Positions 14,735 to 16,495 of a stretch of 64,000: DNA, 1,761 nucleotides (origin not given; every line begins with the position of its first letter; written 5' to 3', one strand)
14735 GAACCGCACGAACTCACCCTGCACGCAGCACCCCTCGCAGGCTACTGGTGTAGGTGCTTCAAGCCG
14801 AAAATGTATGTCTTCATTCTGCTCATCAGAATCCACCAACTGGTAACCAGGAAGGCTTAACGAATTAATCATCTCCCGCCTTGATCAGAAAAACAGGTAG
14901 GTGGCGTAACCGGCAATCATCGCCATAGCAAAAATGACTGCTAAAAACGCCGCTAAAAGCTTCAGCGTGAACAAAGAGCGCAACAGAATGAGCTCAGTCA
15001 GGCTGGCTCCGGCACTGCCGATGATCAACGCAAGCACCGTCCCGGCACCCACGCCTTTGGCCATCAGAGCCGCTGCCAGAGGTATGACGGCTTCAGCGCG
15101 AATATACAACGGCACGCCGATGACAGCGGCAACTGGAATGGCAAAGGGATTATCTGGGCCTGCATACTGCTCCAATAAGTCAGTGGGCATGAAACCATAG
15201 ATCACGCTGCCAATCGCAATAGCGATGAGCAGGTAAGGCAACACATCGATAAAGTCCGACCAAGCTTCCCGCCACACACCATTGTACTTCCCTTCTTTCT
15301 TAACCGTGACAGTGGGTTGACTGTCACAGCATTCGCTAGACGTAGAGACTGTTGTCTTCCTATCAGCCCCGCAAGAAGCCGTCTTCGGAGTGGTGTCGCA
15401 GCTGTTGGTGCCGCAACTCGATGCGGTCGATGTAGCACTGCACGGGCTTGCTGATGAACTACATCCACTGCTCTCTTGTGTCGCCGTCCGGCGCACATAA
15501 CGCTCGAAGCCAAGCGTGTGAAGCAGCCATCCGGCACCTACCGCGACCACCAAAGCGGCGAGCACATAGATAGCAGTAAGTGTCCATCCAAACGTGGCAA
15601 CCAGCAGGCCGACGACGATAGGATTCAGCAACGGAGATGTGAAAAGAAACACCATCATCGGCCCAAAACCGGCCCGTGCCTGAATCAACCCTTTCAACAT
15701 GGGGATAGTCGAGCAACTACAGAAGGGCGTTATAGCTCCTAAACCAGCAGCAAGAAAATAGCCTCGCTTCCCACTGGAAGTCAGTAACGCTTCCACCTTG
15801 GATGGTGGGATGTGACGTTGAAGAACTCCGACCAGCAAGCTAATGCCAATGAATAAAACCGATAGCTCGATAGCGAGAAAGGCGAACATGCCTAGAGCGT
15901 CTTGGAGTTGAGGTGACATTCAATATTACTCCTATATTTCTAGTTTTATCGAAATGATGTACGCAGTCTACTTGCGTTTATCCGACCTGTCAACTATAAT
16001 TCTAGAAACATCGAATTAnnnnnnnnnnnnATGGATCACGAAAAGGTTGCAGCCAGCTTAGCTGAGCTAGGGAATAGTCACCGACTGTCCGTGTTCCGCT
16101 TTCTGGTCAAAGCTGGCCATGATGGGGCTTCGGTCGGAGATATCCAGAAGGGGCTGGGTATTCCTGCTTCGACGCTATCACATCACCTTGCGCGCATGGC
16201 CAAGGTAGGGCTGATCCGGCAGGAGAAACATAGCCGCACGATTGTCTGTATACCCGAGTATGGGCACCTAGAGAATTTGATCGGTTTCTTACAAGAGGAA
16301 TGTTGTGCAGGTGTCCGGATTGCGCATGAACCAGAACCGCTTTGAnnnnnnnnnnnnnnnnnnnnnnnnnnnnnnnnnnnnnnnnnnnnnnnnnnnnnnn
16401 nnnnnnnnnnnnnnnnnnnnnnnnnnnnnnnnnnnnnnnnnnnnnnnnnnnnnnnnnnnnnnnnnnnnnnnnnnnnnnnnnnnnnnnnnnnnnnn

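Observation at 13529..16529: ISL3-family element with ArsR/permease cargo nested inside the tnpA gene of an IS66-family element, with intact 8-bp target duplication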

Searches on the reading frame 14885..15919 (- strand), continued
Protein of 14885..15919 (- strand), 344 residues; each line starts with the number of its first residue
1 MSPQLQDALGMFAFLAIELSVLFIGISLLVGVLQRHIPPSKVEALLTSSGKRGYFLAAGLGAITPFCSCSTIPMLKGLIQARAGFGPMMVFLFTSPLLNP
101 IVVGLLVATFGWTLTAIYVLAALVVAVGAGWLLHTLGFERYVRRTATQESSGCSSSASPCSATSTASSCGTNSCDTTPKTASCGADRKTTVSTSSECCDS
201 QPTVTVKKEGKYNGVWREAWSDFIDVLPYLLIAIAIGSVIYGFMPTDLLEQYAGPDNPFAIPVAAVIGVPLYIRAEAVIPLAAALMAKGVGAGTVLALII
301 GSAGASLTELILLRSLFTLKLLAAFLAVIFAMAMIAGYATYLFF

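Call 31: search_protein_families(proteins=[L005:6103-7185:+, L004:6102-7118:+, L005:4548-4880:-, L004:4578-4892:-], library=ncbifam, max_evalue=0.001)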
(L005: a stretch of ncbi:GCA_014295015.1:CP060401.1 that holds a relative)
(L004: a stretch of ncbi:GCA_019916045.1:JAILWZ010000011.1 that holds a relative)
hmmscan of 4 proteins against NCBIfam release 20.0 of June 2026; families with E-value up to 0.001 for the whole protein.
L005:6103-7185:+ (360 aa): 32 families (the best 25 are shown)
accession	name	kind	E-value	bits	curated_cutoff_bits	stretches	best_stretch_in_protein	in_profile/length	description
NF008823.0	PRK11873.1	subfamily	1.5e-44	152.6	263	1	48-242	53-239/272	arsenite methyltransferase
NF040538.1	methyl_ArsM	equivalog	5.1e-40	137.7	500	2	31-141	25-129/356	arsinothricin biosynthesis methyltransferase ArsM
NF041537.1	ArsM_AhpD_UU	exception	2.1e-31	109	510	1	46-233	49-229/345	arsenite methyltransferase/AhpD domain selenoprotein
NF047649.1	MTase_UXPK_star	exception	1.1e-30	106.7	460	1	46-230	50-227/283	methyltransferase/UXPK-star double selenoprotein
NF041536.1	ArsM_DUF2284_UU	exception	5.4e-28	97.6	575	1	46-233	49-229/459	arsenite methyltransferase/DUF2284 domain selenoprotein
NF038099.1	AsSugarArsM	exception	1.7e-23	83.3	400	1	33-319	21-304/321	arsenosugar biosynthesis arsenite methyltransferase ArsM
NF040539.1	AST_met_ArsM_2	exception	4e-16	59.7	240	1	74-233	59-212/262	putative arsinothricin biosynthesis methyltransferase ArsM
NF045667.1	MTase_DVU1556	equivalog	8.3e-15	54.8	155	1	70-227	21-161/213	DVU_1556 family methyltransferase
TIGR02072.1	BioC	equivalog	1.6e-12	47.7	184.95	1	73-188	36-136/244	malonyl-ACP O-methyltransferase BioC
TIGR01983.1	UbiG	equivalog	7.6e-11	41.7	102.95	1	69-187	47-154/228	bifunctional 2-polyprenyl-6-hydroxyphenol methylase/3-demethylubiquinol 3-O-methyltransferase UbiG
NF043040.1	corrin_prot_MT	hypoth_equivalog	4e-10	39.5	180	1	71-188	41-151/216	corrinoid protein-associated methyltransferase CpaM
NF001244.0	PRK00216.1-5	equivalog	1.6e-09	37.4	216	1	72-188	49-157/236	bifunctional demethylmenaquinone methyltransferase/2-methoxy-6-polyprenyl-1,4-benzoquinol methylase UbiE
TIGR02752.1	MenG_heptapren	equivalog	6.4e-09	35.7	419.85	1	71-183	45-148/231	demethylmenaquinone methyltransferase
NF001243.0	PRK00216.1-4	equivalog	2.6e-08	33.5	235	1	71-183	47-150/237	demethylmenaquinone methyltransferase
NF010549.0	PRK13942.1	equivalog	1.7e-07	30.9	282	1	70-137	76-137/215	protein-L-isoaspartate O-methyltransferase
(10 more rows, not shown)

L004:6102-7118:+ (338 aa): 24 families
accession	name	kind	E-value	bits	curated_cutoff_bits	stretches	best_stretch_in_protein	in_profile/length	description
TIGR02824.1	quinone_pig3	subfamily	5.2e-68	229.4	296.8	1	1-338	1-325/325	putative NAD(P)H quinone oxidoreductase, PIG3 family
NF008024.0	PRK10754.1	subfamily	2.3e-42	145.2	348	1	2-336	3-325/327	NADPH:quinone reductase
NF041183.1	Pks2_ls1_myc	equivalog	3.8e-31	106.9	2400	1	3-338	1408-1729/2086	sulfolipid-1 biosynthesis phthioceranic/hydroxyphthioceranic acid synthase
NF010344.0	PRK13771.1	subfamily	4.1e-28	98.3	349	2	85-237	109-255/334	putative alcohol dehydrogenase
NF041172.1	AcrlCoa_red_Thmprot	equivalog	1.3e-22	80.2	500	2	95-237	119-256/334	acryloyl-CoA reductase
TIGR02817.1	adh_fam_1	subfamily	2.4e-21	76.5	284.05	1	24-202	26-212/336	zinc-binding alcohol dehydrogenase family protein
TIGR01751.1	crot-CoA-red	equivalog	2.7e-19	69.1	378.55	1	90-195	138-246/398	crotonyl-CoA carboxylase/reductase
TIGR03989.1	Rxyl_3153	subfamily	1.7e-18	67.1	440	2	82-242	129-292/370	NDMA-dependent alcohol dehydrogenase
TIGR03451.1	mycoS_dep_FDH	equivalog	1.1e-17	64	512.9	2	92-239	129-278/358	S-(hydroxymethyl)mycothiol dehydrogenase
TIGR02823.1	oxido_YhdH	subfamily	1.5e-17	63.5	297.25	1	27-337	26-323/324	acrylyl-CoA reductase family protein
TIGR00692.1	tdh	equivalog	4.2e-14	52.3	458.35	1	85-240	110-264/340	L-threonine 3-dehydrogenase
NF003808.0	PRK05396.1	equivalog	1.2e-13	50.7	380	1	88-240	115-266/341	L-threonine 3-dehydrogenase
NF041097.1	keto_inos_dh_IolM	equivalog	1.1e-11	44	450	1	126-214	192-286/389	scyllo-inosose 3-dehydrogenase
NF007489.0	PRK10083.1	equivalog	1e-09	37.9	376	1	15-82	12-78/339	Zn-dependent oxidoreductase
TIGR02825.1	B4_12hDH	equivalog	1.8e-09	37.5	579.85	1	81-238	80-240/327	leukotriene B4 12-hydroxydehydrogenase/15-oxo-prostaglandin 13-reductase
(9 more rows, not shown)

L005:4548-4880:- (110 aa): 7 families
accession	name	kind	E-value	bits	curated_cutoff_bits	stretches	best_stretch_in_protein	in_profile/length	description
NF033788.1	HTH_metalloreg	subfamily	1.9e-14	53.2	55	1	7-83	2-76/77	metalloregulator ArsR/SmtB family transcription factor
NF041413.1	ArsR_Rv2640c_fam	equivalog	1.5e-09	38.3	155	1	6-92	32-118/118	Rv2640c family ArsR-like transcriptional regulator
NF033789.1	repress_SdpR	subfamily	3.2e-07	30.2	100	1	14-86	6-75/79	autorepressor SdpR family transcription factor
NF052532.1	TransRegPagRBaca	equivalog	9.3e-05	22.5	170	1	3-85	14-93/99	transcriptional repressor PagR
NF053606.1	Sta1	subfamily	0.00021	21.3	80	1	19-79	23-81/100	Sta1 family transcriptional regulator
NF040642.1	sulf_sens_BigR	equivalog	0.00034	20.6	155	1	4-91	8-92/95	sulfite-sensing transcriptional repressor BigR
NF053660.1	ORF80_fam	equivalog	0.00092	19.1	95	0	28-63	12-47/70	ORF80 family leucine zipper DNA-binding protein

L004:4578-4892:- (104 aa): 3 families
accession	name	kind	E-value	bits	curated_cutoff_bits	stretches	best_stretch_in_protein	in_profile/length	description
NF033788.1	HTH_metalloreg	subfamily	6.6e-14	51.5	55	1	8-83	3-76/77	metalloregulator ArsR/SmtB family transcription factor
NF041413.1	ArsR_Rv2640c_fam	equivalog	3.7e-09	37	155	1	6-92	32-118/118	Rv2640c family ArsR-like transcriptional regulator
NF033789.1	repress_SdpR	subfamily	5.4e-06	26.2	100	1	18-73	10-62/79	autorepressor SdpR family transcription factor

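Call 58: find_encoding_contigs(protein=P0061, flank=5000, max_places=1)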
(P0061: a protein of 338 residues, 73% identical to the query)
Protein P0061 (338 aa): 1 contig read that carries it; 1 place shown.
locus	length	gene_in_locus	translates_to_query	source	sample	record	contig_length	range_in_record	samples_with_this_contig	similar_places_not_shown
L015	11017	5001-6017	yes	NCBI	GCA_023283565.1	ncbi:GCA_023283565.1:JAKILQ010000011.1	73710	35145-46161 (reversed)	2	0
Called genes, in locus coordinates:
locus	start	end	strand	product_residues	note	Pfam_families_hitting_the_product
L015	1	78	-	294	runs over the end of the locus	PF02195:ParB_N, PF17762:HTH_ParB, PF23552:ParB_C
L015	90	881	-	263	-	PF00142:Fer4_NifH, PF01656:CbiA, PF02374:ArsA_ATPase (weak), PF06564:CBP_BcsQ, PF09140:MipZ, PF10609:ParA, PF13614:AAA_31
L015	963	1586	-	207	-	PF02527:GidB, PF13847:Methyltransf_31 (faint)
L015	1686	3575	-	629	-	PF00890:FAD_binding_2 (faint), PF01134:GIDA, PF07992:Pyr_redox_2 (weak), PF12831:FAD_oxidored, PF21680:GIDA_C_1st, PF13932:SAM_GIDA_C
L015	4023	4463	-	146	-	PF00258:Flavodoxin_1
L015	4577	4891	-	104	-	PF12840:HTH_20, PF12802:MarR_2 (weak), PF01022:HTH_5 (weak), PF09339:HTH_IclR (weak)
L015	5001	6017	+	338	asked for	PF03773:ArsP_1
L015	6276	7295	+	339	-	PF13593:SBF_like, PF01758:SBF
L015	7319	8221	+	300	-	PF00126:HTH_1, PF03466:LysR_substrate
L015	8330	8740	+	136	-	PF07681:DoxX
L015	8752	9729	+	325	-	PF13409:GST_N_2, PF14497:GST_C_3 (faint), PF13410:GST_C_2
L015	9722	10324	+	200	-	PF02230:Abhydrolase_2, PF01738:DLH (weak)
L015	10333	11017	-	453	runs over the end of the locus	PF10396:TrmE_N, PF12631:MnmE_helical, PF03193:RsgA_GTPase (faint), PF01926:MMR_HSR1, PF02421:FeoB_N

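Call 59: find_encoding_contigs(protein=P0073, flank=5000, max_places=1)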
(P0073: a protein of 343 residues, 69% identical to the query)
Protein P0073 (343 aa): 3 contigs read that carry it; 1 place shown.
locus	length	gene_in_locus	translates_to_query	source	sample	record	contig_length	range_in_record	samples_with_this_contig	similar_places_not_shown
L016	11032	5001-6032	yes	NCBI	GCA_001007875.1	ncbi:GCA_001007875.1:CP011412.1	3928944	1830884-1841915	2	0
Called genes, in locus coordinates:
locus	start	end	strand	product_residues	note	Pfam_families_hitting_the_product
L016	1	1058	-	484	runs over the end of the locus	PF18982:JetA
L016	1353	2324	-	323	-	PF00582:Usp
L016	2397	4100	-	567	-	PF00999:Na_H_Exchanger, PF02254:TrkA_N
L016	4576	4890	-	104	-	PF12802:MarR_2 (weak), PF12840:HTH_20, PF09339:HTH_IclR (weak), PF01022:HTH_5 (weak)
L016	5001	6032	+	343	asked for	PF03773:ArsP_1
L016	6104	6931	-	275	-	PF17074:Darcynin (faint), PF06778:Chlor_dismutase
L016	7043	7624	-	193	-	PF03264:Cytochrom_NNT, PF14522:Cytochrome_C7 (faint), PF14537:Cytochrom_c3_2 (faint), PF22113:Mtrc-MtrF_II-IV_dom (weak)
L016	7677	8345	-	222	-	PF02613:Nitrate_red_del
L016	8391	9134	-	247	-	PF22113:Mtrc-MtrF_II-IV_dom (weak), PF13435:Cytochrome_C554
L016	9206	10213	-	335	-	PF13187:Fer4_9 (faint), PF12797:Fer4_2 (faint), PF13237:Fer4_10 (faint), PF13247:Fer4_11, PF12838:Fer4_7 (weak)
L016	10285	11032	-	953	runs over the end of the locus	PF00384:Molybdopterin, PF01568:Molydop_binding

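Call 60: find_encoding_contigs(protein=P0002, flank=5000, max_places=1)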
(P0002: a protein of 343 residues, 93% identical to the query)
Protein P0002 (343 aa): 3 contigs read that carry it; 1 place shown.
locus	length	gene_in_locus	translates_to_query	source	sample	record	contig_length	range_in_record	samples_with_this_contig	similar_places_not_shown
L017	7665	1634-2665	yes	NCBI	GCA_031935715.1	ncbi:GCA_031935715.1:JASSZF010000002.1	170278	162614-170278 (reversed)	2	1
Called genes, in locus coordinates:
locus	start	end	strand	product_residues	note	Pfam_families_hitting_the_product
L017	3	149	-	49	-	?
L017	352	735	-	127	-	PF01527:HTH_Tnp_1 (weak)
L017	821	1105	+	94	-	PF01609:DDE_Tnp_1, PF13359:DDE_Tnp_4, PF13612:DDE_Tnp_1_3 (weak), PF13586:DDE_Tnp_1_2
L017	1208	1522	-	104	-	PF12840:HTH_20, PF01022:HTH_5 (weak), PF12802:MarR_2 (weak), PF09339:HTH_IclR (faint)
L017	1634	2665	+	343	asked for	PF03773:ArsP_1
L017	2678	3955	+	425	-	PF14690:Zn_ribbon_ISL3, PF13542:HTH_Tnp_ISL3, PF01610:DDE_Tnp_ISL3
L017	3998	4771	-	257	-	PF01427:Peptidase_M15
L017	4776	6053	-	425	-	PF06808:DctM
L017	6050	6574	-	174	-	PF04290:DctQ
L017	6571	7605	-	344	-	PF03480:DctP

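Call 61: find_encoding_contigs(protein=P0035, flank=5000, max_places=1)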
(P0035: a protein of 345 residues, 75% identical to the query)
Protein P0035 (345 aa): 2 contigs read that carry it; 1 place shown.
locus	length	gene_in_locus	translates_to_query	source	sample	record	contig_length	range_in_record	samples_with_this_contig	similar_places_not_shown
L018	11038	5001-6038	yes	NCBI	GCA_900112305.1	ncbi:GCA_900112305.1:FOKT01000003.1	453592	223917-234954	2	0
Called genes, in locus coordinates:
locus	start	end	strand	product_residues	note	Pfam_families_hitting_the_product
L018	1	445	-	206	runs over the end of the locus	-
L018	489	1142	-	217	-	PF00156:Pribosyltran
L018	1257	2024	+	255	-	PF03372:Exo_endo_phos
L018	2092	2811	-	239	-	PF01138:RNase_PH, PF03725:RNase_PH_C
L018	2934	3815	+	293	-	PF03755:YicC-like_N, PF08340:YicC-like_C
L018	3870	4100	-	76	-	PF11867:T1RH-like_C (weak)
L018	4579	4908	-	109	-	PF12840:HTH_20, PF01022:HTH_5 (weak), PF09339:HTH_IclR (weak)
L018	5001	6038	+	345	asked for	PF03773:ArsP_1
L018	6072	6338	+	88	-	-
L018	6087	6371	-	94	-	-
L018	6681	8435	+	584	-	PF22148:Fervidolysin_NPro-like (weak), PF00082:Peptidase_S8, PF04151:PPC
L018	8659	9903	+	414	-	PF04116:FA_hydroxylase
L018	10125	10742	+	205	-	PF00625:Guanylate_kin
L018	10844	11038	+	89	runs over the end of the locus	PF01192:RNA_pol_Rpb6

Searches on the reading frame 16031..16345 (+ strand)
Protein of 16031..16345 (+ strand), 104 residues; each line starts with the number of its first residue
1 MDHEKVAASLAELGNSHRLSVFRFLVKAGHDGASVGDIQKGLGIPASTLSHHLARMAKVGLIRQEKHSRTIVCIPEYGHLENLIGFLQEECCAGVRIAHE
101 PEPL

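Call 9: search_protein_families(proteins=[window:16031-16345:+], library=ncbifam, max_evalue=0.01)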
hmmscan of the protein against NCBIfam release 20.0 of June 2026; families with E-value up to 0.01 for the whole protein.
window:16031-16345:+ (104 aa): 7 families
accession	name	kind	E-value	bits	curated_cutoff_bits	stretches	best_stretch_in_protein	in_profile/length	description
NF033788.1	HTH_metalloreg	subfamily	8.1e-14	51.2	55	1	7-83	2-76/77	metalloregulator ArsR/SmtB family transcription factor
NF041413.1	ArsR_Rv2640c_fam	equivalog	8.4e-10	39.1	155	1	5-92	31-118/118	Rv2640c family ArsR-like transcriptional regulator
NF033789.1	repress_SdpR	subfamily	1.6e-05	24.7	100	1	31-73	20-62/79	autorepressor SdpR family transcription factor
NF053606.1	Sta1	subfamily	0.0044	17.1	80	1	18-77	22-79/100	Sta1 family transcriptional regulator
TIGR01884.1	cas_HTH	subfamily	0.0061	16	60.2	1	30-69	154-192/202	CRISPR-associated CARF protein Csa3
NF040642.1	sulf_sens_BigR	equivalog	0.008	16.2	155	1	5-72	9-73/95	sulfite-sensing transcriptional repressor BigR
NF052532.1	TransRegPagRBaca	equivalog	0.0085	16.2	170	1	9-72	20-80/99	transcriptional repressor PagR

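Call 25: search_solved_structures(query=window:16031-16345:+, max_evalue=0.001, show_alignments=3)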
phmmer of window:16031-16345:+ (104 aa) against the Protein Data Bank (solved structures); distinct sequences matched with E-value up to 0.001: 2.
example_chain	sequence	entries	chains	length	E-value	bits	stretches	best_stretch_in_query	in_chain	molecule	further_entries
6j05_A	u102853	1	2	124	6e-09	39.3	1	2-96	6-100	Transcriptional regulator ArsR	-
3cuo_A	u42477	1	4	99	1.2e-05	28.8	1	4-74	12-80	Uncharacterized HTH-type transcriptional regulator ygaV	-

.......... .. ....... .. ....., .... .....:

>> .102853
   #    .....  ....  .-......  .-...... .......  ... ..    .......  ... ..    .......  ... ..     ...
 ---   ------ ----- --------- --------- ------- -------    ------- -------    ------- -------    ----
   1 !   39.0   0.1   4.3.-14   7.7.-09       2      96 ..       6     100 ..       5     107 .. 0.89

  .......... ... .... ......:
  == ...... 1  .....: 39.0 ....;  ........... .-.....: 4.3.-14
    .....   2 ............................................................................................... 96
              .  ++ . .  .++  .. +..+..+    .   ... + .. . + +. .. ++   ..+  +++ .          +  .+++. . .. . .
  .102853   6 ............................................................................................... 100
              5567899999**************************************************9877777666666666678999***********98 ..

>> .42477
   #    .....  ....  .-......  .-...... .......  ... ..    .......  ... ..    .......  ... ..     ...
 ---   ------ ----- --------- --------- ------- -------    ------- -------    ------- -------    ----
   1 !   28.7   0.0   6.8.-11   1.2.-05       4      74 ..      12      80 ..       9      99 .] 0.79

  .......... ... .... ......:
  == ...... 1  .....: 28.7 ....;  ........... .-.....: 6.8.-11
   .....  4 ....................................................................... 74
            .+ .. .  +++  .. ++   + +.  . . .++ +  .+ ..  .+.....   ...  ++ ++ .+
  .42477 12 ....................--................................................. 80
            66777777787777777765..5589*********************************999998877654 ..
